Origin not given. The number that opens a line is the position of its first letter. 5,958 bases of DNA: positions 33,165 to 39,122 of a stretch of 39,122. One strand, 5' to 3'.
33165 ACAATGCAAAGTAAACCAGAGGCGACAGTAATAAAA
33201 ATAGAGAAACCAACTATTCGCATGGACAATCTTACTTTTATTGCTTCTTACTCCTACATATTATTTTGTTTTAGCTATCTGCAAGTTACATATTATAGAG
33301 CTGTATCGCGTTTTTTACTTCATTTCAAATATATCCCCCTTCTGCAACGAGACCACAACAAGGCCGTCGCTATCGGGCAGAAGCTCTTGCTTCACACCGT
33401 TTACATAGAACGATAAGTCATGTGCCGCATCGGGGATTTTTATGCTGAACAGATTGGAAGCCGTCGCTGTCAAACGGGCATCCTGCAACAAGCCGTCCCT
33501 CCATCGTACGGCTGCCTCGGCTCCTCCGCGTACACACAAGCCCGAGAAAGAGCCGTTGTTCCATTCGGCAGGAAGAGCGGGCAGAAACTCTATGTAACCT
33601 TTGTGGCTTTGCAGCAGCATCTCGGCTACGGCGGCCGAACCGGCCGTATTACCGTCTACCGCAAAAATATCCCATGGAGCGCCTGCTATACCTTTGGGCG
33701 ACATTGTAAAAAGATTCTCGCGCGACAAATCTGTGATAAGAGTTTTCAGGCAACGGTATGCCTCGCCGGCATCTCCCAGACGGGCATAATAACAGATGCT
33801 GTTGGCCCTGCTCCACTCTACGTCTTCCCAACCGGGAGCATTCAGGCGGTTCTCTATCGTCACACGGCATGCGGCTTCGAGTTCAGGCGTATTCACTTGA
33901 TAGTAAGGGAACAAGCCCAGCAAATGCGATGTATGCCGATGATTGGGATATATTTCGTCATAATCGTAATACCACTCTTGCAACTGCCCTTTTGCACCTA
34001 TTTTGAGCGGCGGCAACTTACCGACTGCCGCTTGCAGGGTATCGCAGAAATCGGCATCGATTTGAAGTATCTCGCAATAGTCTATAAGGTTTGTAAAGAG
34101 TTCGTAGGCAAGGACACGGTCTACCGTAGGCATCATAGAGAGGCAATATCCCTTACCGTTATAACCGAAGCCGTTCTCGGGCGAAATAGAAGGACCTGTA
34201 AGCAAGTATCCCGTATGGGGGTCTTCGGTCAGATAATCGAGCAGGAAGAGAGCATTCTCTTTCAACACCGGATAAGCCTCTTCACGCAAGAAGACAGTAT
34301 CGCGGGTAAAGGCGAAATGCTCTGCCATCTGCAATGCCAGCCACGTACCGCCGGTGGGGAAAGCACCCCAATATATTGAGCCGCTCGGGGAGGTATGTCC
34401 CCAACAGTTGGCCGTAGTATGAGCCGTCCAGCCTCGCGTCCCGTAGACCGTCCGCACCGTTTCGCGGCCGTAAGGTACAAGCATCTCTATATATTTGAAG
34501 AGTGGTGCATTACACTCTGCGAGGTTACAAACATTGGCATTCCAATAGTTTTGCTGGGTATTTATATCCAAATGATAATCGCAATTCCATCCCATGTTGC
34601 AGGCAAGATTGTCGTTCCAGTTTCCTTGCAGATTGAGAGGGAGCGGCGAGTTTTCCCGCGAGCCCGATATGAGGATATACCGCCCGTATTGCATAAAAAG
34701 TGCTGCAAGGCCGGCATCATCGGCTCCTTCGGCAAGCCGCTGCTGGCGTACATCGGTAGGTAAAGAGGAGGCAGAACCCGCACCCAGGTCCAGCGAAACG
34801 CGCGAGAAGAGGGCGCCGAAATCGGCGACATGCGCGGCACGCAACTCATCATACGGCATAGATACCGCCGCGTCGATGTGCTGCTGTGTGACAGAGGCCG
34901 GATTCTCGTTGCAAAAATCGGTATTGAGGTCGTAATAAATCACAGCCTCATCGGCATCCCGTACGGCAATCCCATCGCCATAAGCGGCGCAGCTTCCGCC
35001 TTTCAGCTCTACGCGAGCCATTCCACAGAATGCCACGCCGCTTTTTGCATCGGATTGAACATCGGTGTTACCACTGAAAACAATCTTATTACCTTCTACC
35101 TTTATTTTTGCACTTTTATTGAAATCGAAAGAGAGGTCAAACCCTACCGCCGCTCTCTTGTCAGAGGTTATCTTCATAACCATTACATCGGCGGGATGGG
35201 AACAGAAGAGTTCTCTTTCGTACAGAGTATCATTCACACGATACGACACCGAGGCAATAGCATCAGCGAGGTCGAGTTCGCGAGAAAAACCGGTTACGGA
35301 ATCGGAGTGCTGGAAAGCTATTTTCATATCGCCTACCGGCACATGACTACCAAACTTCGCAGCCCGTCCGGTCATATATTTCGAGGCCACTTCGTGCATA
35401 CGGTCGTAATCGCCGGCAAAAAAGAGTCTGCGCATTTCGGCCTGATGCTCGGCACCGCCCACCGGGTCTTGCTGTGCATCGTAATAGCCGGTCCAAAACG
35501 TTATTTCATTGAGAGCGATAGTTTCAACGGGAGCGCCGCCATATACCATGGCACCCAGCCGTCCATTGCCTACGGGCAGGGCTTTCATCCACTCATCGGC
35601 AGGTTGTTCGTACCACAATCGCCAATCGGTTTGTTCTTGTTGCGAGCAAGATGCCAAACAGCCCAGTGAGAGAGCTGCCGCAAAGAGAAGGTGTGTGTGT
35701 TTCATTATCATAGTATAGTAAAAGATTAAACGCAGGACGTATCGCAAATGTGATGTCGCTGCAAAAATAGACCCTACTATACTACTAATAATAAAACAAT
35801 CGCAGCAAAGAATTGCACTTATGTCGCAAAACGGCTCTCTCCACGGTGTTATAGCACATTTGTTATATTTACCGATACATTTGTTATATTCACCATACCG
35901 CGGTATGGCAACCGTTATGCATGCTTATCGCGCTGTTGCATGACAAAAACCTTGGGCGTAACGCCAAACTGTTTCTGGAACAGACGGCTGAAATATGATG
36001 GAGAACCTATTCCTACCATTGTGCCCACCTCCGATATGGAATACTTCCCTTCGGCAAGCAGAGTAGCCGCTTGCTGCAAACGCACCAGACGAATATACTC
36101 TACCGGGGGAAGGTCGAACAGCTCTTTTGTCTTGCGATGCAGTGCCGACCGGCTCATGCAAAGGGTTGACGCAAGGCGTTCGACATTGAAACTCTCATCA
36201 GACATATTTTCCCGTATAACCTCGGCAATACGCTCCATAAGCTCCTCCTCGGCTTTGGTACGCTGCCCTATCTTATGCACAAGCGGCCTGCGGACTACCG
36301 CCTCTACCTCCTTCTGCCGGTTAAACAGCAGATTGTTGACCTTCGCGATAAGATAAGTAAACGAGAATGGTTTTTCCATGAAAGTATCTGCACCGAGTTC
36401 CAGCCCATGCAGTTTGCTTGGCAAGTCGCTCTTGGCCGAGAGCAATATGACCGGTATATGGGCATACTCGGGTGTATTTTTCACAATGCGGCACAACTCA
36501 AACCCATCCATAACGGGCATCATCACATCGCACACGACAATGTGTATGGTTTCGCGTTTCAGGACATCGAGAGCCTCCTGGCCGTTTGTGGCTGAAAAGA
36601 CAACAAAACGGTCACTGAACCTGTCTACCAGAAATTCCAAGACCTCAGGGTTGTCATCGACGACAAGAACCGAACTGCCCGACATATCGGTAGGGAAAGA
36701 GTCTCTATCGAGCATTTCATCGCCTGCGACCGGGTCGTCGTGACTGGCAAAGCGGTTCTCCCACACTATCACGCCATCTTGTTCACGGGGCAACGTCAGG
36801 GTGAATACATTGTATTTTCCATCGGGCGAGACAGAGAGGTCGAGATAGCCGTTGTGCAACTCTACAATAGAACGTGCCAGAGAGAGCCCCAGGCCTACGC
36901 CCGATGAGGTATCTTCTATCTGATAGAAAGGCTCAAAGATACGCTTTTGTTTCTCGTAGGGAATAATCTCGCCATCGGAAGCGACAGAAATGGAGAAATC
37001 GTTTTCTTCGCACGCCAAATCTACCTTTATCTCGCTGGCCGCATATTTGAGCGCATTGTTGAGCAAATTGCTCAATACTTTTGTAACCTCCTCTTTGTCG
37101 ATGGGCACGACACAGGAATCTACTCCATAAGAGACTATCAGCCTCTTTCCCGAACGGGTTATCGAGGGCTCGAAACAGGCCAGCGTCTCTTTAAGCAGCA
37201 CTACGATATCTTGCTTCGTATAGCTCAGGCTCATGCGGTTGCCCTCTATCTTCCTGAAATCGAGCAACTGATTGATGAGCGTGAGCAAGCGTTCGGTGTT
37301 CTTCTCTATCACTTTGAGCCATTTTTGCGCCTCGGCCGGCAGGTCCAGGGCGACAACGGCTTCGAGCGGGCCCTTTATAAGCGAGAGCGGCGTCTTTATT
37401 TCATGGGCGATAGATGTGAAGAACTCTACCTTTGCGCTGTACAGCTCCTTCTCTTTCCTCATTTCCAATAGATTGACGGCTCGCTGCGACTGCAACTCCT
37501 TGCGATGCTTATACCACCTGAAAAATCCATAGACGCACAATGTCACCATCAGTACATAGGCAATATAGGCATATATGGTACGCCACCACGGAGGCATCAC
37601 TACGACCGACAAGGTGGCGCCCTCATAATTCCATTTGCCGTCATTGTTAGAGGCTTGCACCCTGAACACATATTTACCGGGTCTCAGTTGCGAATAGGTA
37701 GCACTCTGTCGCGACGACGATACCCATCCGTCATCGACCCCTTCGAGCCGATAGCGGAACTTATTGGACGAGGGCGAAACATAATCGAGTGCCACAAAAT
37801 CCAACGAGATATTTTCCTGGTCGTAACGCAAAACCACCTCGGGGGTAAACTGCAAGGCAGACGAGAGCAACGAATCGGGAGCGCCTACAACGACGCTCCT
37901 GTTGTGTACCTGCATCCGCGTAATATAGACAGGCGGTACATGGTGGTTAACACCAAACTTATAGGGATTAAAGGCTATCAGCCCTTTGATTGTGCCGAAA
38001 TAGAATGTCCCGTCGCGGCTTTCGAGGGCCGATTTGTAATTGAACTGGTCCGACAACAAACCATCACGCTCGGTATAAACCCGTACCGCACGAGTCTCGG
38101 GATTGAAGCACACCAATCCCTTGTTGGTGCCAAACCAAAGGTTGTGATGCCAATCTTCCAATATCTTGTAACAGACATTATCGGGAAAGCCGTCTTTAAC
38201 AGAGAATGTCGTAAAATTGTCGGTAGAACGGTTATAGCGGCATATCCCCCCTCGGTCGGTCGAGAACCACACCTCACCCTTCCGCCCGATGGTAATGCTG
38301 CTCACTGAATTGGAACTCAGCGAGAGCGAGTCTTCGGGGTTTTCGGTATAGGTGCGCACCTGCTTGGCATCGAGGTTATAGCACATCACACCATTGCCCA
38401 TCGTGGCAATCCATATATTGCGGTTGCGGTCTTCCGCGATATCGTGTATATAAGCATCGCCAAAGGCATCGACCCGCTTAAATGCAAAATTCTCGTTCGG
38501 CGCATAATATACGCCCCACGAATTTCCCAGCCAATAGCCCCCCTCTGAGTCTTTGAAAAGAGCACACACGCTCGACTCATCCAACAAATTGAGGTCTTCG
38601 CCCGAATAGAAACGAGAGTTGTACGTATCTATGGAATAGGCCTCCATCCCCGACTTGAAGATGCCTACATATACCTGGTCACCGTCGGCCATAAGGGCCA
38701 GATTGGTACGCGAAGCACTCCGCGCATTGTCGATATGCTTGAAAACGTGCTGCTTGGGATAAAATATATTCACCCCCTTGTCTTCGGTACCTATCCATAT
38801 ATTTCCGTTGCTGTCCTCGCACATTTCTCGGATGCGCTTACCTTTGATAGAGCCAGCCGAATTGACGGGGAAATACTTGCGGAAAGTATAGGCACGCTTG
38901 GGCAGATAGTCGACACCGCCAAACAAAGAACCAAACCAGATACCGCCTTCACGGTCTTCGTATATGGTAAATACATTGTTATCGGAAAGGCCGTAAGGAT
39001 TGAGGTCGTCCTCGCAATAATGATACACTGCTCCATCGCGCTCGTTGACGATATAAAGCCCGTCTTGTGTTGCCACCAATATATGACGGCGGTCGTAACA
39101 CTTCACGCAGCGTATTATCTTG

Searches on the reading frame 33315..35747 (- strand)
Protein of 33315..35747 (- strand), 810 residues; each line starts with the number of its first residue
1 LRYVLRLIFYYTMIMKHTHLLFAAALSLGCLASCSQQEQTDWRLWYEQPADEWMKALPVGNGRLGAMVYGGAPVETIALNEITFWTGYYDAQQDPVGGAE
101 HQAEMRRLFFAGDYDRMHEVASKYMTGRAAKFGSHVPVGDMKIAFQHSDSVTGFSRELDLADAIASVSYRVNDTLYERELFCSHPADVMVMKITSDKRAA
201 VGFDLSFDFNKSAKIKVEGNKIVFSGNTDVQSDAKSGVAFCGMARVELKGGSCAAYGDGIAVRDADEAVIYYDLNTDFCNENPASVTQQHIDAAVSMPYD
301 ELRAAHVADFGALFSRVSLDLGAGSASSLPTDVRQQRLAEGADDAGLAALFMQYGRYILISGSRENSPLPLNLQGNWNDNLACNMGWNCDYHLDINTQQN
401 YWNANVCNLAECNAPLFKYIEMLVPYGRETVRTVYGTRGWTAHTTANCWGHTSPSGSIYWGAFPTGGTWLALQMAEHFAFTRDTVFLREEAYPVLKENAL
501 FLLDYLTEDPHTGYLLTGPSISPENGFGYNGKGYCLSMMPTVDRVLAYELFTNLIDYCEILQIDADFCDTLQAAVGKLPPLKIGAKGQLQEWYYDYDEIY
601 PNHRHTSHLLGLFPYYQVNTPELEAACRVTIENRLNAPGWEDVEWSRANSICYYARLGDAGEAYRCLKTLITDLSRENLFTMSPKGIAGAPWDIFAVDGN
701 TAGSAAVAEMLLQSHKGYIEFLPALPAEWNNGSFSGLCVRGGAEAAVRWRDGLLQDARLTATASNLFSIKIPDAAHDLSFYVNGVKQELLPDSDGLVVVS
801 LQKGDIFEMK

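Call 5: search_protein_families(library=pfam, proteins=[window:33315-35747:-])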
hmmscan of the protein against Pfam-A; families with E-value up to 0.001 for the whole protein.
window:33315-35747:- (810 aa): 3 families
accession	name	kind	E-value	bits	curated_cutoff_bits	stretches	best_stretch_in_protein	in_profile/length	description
PF22124.2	Glyco_hydro_95_cat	-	1.7e-142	475.6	27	1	299-711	2-408/408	Glycosyl hydrolase family 95 catalytic domain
PF14498.12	Glyco_hyd_65N_2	-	1.6e-65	221.8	27.7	1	44-279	1-232/234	Glycosyl hydrolase family 65, N-terminal domain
PF21307.2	Glyco_hydro_95_C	-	8.5e-18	65.1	27.6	1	713-807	1-92/94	Glycoside hydrolase family 95, C-terminal domain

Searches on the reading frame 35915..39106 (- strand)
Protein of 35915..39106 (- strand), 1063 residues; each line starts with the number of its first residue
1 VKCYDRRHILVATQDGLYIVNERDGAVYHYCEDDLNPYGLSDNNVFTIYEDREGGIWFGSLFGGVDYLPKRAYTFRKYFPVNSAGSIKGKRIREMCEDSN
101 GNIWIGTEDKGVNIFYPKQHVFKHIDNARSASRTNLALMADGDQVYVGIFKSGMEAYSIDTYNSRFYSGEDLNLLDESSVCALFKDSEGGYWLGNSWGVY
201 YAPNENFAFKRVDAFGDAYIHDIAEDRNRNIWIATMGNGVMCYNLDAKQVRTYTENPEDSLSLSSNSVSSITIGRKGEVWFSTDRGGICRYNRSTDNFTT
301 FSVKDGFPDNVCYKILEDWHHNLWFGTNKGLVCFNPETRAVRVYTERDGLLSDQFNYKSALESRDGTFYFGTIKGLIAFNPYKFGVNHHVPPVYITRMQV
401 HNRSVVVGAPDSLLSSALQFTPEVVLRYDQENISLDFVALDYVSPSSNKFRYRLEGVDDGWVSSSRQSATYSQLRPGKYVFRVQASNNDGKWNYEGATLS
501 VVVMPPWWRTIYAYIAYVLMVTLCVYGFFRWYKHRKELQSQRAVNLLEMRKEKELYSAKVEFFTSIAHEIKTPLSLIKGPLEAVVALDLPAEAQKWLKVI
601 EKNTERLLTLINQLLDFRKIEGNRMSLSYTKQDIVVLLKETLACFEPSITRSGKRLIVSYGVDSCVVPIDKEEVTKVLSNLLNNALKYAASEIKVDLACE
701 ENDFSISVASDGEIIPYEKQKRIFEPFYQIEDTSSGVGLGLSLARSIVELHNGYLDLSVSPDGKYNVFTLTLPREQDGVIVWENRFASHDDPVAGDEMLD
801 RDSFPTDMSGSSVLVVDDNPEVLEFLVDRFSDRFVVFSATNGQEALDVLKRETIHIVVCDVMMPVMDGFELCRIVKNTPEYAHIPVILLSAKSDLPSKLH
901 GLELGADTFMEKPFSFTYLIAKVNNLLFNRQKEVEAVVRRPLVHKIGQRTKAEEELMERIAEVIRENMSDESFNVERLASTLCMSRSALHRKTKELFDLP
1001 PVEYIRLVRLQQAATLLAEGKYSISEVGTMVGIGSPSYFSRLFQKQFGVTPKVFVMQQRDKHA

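Call 28: search_protein_families(library=pfam, proteins=[window:35915-39106:-], max_evalue=0.00001)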
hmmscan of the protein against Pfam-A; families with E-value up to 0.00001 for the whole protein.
window:35915-39106:- (1063 aa): 7 families
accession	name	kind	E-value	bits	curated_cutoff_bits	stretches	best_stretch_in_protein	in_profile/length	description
PF07494.17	Reg_prop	-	4.9e-28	94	20.4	0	39-60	1-22/24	Two component regulator propeller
PF00072.30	Response_reg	-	1.8e-24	86.4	30.2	1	813-923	1-110/111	Response regulator receiver domain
PF02518.31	HATPase_c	-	8.9e-22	78.1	26.4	1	670-775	2-110/111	Histidine kinase-, DNA gyrase B-, and HSP90-like ATPase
PF07495.19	Y_Y_Y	-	1.4e-20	73.4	26.6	1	441-503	1-64/65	Y_Y_Y domain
PF12833.13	HTH_18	-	1.1e-18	67.7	33.6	1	978-1054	1-77/80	Helix-turn-helix domain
PF00512.31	HisKA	-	2.2e-15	56.9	26.9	1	559-622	2-65/66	His Kinase A (phospho-acceptor) domain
PF00165.29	HTH_AraC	-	3.8e-15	56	26.6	1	1021-1052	8-38/42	Bacterial regulatory helix-turn-helix proteins, AraC family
